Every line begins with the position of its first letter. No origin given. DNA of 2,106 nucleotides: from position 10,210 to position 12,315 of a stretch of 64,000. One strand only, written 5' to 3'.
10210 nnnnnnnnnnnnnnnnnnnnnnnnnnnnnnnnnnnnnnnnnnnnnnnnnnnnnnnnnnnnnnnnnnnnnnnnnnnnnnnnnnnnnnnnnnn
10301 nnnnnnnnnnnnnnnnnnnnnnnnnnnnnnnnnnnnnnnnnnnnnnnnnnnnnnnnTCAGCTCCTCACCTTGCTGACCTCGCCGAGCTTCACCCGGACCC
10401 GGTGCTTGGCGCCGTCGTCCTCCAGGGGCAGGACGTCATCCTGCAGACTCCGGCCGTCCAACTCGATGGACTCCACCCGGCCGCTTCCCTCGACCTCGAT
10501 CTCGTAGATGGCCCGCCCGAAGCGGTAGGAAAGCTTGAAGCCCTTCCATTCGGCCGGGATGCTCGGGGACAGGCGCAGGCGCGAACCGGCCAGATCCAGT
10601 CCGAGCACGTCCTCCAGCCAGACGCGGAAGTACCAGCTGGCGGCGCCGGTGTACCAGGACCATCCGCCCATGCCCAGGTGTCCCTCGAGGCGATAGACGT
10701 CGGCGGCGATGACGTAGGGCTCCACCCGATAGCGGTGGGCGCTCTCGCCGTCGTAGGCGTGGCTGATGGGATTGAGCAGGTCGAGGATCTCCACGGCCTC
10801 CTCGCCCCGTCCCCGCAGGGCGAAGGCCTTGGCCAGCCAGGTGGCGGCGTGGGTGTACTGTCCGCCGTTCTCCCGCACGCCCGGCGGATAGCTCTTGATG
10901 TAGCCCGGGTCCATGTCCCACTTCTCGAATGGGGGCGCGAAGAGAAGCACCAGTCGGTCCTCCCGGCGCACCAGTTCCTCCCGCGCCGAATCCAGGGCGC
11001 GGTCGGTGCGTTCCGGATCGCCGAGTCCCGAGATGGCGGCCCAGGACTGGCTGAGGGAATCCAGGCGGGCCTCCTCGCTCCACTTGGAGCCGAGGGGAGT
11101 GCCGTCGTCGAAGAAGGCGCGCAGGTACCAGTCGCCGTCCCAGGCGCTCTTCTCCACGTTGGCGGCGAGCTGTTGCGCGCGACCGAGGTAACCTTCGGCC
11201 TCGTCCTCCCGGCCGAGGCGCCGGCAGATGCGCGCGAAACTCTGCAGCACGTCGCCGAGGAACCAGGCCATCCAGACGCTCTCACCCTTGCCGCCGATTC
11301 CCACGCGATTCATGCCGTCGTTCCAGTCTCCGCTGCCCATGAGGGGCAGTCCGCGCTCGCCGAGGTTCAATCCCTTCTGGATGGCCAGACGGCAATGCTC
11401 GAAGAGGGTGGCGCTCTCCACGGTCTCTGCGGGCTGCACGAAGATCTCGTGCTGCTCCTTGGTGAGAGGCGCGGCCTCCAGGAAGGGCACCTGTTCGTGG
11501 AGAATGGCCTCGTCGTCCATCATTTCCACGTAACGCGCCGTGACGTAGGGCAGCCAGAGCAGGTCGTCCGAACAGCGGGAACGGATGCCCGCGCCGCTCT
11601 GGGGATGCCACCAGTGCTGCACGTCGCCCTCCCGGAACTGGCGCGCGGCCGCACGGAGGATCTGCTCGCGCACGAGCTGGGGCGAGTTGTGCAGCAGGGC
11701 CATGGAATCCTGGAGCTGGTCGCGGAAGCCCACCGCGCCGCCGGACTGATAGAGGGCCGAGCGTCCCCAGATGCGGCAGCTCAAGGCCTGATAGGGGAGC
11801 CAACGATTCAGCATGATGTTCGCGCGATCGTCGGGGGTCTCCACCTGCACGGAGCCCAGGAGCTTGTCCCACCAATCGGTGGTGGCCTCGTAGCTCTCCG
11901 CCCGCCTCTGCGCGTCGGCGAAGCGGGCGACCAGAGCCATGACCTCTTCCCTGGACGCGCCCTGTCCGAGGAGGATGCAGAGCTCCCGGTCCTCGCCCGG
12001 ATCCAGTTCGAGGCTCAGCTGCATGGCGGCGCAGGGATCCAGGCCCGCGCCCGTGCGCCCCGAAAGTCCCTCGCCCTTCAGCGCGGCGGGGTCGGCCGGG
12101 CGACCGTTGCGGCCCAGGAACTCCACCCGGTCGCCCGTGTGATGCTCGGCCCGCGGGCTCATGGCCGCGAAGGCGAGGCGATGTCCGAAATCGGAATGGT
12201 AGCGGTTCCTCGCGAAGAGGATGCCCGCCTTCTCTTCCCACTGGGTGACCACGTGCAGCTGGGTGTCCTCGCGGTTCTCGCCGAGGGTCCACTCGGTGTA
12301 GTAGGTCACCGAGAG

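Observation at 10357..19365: Full-length cyclic beta-1,2-glucan synthase (about 3003 aa) outside its usual alphaproteobacterial context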

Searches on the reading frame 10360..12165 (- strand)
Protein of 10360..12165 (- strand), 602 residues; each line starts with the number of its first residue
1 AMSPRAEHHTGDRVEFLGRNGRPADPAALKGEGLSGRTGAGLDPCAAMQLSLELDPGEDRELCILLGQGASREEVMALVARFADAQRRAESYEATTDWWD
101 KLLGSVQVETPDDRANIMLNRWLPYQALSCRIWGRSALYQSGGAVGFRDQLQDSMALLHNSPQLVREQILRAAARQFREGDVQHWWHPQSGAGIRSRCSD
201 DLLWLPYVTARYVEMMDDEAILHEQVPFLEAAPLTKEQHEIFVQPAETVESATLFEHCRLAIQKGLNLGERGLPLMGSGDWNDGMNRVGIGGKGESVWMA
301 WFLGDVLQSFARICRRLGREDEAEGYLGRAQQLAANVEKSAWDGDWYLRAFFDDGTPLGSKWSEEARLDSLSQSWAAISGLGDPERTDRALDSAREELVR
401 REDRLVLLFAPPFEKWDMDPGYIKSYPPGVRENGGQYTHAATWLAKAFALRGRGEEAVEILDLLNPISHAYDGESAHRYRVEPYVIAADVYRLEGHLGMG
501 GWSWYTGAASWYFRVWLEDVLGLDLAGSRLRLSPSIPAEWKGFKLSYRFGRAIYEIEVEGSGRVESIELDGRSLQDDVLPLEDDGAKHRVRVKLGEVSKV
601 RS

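Call 21: search_solved_structures(query=window:10360-12165:-, max_evalue=1e-20, show_alignments=4)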
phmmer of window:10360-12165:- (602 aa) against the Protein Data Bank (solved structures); distinct sequences matched with E-value up to 1e-20: 15.
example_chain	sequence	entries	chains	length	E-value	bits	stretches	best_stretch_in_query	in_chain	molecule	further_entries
8rf9_A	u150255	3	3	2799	5.7e-178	596.2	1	6-557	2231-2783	Cyclic beta 1-2 glucan synthetase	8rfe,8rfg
8rf0_A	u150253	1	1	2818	5.8e-178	596.2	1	6-557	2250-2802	Cyclic beta-(1,2)-glucan synthase NdvB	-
8ho9_A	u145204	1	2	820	9.3e-75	255.3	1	10-595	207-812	Cellobiose phosphorylase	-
8hob_A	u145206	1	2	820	2.9e-74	253.7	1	10-595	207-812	Cellobiose phosphorylase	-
3qde_A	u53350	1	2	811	8.2e-74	252.2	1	10-595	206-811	Cellobiose phosphorylase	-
8ho7_A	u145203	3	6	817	1.1e-73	251.8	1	10-594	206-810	Cellobiose phosphorylase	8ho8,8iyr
3s4c_A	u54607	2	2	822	3.6e-62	213.7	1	2-592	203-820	Lactose Phosphorylase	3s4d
3rrs_A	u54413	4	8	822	2.3e-61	211.1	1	2-592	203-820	Cellobiose phosphorylase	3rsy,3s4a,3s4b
1v7v_A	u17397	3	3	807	4.1e-59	203.6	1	193-595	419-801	chitobiose phosphorylase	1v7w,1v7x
2cqs_A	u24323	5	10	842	1.7e-56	195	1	4-592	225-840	Cellobiose Phosphorylase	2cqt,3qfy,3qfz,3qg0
3afj_A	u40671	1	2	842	2.3e-56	194.5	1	4-592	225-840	Cellobiose Phosphorylase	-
3act_A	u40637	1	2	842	1.5e-55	191.8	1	4-592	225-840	Cellobiose Phosphorylase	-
3acs_A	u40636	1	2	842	2.1e-55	191.4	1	4-592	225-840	Cellobiose Phosphorylase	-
8bou_A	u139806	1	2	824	5.9e-52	180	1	10-566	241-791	N,N'-diacetylchitobiose phosphorylase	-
4zle_A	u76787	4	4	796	8.6e-49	169.5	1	17-570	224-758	Putative b-glycan phosphorylase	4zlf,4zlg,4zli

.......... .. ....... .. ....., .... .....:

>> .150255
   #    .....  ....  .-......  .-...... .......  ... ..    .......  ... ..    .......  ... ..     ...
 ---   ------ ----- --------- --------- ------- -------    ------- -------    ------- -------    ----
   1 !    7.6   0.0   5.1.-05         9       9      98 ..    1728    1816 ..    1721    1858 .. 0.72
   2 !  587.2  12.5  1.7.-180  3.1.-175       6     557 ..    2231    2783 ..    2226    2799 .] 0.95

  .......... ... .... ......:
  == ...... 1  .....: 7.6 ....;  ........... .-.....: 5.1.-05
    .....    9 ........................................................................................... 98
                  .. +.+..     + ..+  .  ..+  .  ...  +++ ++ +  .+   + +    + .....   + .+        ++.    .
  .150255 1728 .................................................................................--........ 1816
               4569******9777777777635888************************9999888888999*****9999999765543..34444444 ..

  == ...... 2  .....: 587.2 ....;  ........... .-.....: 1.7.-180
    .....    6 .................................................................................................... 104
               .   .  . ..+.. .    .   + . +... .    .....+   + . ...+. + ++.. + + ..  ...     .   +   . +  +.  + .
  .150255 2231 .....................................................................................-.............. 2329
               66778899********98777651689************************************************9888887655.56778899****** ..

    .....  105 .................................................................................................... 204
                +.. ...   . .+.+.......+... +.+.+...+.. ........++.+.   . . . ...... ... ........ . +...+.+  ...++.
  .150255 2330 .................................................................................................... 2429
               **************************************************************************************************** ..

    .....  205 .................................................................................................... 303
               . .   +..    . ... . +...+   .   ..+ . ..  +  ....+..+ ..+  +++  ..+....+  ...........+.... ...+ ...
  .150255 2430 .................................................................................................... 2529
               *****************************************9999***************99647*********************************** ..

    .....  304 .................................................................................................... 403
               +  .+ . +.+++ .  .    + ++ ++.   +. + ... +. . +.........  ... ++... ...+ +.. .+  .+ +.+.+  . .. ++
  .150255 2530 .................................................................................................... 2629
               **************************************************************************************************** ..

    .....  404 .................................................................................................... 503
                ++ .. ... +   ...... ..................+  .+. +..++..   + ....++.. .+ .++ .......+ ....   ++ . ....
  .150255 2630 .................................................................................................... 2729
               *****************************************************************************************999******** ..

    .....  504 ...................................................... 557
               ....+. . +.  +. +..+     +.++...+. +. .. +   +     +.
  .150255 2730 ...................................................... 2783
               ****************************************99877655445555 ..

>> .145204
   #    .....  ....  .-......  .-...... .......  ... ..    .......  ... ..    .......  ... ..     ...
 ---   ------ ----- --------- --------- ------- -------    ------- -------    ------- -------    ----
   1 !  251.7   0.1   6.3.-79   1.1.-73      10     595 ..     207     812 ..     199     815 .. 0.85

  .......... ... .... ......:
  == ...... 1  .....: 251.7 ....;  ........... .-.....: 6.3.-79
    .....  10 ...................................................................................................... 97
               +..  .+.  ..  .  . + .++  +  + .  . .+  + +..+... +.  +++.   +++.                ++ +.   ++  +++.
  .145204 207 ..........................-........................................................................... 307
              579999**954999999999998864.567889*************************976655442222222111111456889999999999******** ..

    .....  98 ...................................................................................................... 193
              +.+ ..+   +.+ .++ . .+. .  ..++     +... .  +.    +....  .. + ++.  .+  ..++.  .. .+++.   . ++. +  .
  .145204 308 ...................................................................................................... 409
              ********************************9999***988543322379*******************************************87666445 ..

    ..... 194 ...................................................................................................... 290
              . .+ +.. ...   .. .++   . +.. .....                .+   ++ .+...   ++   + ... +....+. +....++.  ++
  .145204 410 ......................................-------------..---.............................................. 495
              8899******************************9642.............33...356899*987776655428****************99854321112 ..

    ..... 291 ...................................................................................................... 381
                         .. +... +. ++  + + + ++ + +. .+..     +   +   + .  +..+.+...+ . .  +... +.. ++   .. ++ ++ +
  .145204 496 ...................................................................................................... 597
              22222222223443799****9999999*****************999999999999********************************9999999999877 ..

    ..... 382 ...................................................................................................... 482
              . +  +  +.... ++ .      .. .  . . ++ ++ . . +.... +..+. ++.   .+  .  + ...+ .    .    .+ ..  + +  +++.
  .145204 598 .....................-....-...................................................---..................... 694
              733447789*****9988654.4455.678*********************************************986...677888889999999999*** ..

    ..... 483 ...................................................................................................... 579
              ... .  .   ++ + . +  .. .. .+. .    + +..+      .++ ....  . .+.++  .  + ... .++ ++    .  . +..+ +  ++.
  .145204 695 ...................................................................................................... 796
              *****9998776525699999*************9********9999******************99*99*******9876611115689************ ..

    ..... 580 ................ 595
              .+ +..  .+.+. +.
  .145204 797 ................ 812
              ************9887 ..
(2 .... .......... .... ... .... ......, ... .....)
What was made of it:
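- On Cyclic beta-1,2-glucan synthase (Cgs/NdvB/ChvB; CAZy GT84-GH189-GH94): D2683 (DWND) and D2549 (FRDQ) (call 21).
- GH94: D2549 and D2683 match Atu D2393 and D2528 (call 21).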
